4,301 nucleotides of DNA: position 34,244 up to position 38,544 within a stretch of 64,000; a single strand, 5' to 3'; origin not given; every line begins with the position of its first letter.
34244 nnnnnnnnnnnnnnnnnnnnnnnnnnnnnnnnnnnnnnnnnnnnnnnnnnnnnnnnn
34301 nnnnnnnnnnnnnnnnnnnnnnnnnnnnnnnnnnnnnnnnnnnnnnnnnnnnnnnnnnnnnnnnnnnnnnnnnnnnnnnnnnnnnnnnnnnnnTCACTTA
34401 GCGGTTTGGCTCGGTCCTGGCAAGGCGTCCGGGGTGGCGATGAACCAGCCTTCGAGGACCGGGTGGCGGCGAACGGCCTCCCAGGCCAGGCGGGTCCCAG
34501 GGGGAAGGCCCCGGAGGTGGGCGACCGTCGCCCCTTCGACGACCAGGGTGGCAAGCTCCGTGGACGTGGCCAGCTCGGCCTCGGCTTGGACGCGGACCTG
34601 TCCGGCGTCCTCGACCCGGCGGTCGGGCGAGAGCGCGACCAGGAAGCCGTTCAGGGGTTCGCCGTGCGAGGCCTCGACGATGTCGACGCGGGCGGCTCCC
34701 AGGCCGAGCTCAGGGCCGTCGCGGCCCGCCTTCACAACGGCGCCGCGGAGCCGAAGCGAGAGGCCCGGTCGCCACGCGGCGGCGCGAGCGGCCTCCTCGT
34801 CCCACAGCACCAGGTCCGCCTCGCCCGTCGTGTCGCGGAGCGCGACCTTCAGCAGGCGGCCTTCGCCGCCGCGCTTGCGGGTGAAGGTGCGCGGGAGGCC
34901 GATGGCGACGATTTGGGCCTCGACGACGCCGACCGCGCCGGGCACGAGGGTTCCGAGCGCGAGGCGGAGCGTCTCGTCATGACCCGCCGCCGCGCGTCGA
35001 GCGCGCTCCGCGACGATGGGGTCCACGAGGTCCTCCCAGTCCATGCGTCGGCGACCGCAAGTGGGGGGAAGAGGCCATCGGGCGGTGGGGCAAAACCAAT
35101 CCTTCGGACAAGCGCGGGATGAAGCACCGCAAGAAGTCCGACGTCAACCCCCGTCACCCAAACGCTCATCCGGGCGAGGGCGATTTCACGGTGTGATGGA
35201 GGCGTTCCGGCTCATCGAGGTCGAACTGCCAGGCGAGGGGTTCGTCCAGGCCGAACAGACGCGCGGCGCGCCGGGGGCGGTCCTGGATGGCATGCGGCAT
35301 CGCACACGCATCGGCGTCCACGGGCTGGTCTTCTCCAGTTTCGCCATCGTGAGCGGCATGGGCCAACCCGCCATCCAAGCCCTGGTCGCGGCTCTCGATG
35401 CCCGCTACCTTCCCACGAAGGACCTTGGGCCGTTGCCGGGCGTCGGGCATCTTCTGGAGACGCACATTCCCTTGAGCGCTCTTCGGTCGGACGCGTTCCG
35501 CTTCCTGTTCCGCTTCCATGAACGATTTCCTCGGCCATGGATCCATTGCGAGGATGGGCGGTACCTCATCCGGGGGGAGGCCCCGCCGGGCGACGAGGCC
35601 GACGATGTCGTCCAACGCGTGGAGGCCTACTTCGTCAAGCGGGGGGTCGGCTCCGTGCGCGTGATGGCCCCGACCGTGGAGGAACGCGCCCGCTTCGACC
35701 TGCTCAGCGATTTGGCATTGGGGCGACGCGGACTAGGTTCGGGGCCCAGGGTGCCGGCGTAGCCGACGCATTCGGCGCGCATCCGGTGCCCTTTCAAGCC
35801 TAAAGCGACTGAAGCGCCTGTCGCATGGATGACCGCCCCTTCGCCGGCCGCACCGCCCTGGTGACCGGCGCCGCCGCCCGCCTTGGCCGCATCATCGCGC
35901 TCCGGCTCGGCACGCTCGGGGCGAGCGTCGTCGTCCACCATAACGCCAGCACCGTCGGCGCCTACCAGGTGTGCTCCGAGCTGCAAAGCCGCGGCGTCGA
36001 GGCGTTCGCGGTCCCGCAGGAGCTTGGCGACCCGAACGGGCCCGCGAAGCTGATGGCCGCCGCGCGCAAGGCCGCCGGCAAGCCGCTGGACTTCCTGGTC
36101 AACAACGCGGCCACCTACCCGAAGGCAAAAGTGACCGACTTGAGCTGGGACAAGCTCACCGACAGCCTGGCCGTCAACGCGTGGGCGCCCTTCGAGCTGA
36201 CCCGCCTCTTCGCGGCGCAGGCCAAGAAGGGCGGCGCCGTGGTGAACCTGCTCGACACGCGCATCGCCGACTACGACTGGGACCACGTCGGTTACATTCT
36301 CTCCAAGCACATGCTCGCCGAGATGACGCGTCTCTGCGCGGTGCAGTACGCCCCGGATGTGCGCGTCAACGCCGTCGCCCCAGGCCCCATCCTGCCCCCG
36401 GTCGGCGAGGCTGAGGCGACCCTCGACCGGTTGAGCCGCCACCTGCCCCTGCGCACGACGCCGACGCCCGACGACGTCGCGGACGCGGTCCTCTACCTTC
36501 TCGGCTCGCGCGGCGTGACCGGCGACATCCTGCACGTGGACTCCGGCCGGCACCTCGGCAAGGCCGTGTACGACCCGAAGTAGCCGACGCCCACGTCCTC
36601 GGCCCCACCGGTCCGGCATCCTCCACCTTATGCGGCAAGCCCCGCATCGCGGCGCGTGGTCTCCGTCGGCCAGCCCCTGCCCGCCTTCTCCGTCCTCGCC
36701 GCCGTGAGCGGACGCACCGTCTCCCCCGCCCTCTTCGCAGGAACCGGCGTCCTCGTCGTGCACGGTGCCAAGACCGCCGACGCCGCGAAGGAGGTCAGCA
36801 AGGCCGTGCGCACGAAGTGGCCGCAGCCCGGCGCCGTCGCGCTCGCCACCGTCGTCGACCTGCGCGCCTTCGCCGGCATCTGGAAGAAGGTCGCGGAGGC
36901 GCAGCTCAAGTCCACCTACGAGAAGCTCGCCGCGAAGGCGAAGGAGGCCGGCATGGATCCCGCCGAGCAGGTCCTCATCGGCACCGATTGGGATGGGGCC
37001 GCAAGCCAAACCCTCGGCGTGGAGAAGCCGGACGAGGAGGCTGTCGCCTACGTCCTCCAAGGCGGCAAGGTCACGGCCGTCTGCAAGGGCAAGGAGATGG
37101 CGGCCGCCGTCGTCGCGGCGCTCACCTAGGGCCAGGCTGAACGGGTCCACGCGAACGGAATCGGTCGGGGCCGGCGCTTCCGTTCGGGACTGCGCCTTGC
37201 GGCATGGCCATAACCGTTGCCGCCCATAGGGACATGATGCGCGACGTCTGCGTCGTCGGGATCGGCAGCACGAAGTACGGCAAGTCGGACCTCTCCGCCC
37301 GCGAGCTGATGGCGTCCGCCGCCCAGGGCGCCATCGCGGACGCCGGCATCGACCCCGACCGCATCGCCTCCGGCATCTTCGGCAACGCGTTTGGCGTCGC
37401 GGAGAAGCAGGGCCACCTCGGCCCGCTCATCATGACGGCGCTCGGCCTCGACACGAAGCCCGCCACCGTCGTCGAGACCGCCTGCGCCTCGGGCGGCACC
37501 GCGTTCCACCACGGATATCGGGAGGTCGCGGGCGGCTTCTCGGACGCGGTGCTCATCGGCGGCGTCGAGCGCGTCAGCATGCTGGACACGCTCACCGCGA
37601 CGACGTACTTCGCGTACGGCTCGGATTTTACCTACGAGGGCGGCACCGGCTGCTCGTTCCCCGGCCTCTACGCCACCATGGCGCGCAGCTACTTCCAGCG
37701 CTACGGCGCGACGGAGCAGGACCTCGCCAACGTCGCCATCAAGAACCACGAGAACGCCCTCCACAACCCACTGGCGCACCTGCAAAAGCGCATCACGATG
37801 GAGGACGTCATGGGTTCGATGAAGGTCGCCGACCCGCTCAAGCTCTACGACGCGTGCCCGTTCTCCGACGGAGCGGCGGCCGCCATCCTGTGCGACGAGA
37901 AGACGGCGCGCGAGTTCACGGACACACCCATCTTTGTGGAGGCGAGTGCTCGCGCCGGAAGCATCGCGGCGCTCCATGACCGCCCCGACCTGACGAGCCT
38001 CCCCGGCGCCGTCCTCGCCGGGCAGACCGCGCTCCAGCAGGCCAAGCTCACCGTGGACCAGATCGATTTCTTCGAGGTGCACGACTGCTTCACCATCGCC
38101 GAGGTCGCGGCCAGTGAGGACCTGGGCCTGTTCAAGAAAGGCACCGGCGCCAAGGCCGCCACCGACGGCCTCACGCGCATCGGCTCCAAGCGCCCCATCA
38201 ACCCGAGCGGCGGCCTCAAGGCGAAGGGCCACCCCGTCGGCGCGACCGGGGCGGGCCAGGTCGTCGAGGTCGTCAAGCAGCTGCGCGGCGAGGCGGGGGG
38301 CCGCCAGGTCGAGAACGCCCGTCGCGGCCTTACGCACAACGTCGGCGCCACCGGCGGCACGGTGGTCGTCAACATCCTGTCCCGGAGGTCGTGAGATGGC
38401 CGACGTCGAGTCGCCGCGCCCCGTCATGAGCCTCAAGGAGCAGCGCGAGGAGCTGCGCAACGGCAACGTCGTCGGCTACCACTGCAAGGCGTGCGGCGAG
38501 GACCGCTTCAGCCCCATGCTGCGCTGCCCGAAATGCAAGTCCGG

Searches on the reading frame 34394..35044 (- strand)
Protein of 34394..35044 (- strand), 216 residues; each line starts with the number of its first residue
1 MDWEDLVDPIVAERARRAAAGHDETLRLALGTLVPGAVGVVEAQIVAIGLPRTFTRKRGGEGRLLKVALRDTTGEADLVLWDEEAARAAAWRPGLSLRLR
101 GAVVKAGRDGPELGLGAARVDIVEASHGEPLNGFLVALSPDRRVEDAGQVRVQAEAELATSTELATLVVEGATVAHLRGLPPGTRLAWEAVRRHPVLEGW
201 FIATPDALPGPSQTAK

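Call 39: search_protein_families(library=pfam, proteins=[window:34394-35044:-], max_evalue=0.001)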
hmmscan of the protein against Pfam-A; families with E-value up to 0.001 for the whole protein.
window:34394-35044:- (216 aa): 1 family
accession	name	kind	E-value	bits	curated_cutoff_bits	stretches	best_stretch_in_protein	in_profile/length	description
PF01336.31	tRNA_anti-codon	-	2.8e-05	24.4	27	1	56-112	9-66/75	OB-fold nucleic acid binding domain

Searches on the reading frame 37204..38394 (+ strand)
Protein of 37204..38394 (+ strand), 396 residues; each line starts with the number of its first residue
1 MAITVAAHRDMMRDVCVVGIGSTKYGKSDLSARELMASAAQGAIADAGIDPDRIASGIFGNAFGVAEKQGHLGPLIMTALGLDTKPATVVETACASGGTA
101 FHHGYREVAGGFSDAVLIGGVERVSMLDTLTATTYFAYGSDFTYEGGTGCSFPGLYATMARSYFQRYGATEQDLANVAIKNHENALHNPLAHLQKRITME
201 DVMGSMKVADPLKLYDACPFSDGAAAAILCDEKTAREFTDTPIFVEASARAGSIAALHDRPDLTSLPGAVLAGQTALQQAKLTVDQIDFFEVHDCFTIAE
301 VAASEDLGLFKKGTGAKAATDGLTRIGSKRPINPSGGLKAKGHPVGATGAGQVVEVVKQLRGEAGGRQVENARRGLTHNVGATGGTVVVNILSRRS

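Call 39: search_protein_families(library=pfam, proteins=[window:37204-38394:+], max_evalue=0.001)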
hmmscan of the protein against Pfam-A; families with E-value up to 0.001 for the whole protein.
window:37204-38394:+ (396 aa): 4 families
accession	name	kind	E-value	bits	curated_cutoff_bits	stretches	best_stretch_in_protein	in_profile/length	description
PF22691.2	Thiolase_C_1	-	1.9e-41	141.6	28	1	255-394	7-144/144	Thiolase C-terminal domain-like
PF00108.29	Thiolase_N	-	3.2e-26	92.7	26.4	1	15-232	1-259/260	Thiolase, N-terminal domain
PF02803.24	Thiolase_C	-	2.8e-12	46.8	27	1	268-368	23-105/123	Thiolase, C-terminal domain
PF00109.32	ketoacyl-synt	-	1e-07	32.3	20.8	1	86-124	166-204/252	Beta-ketoacyl synthase, N-terminal domain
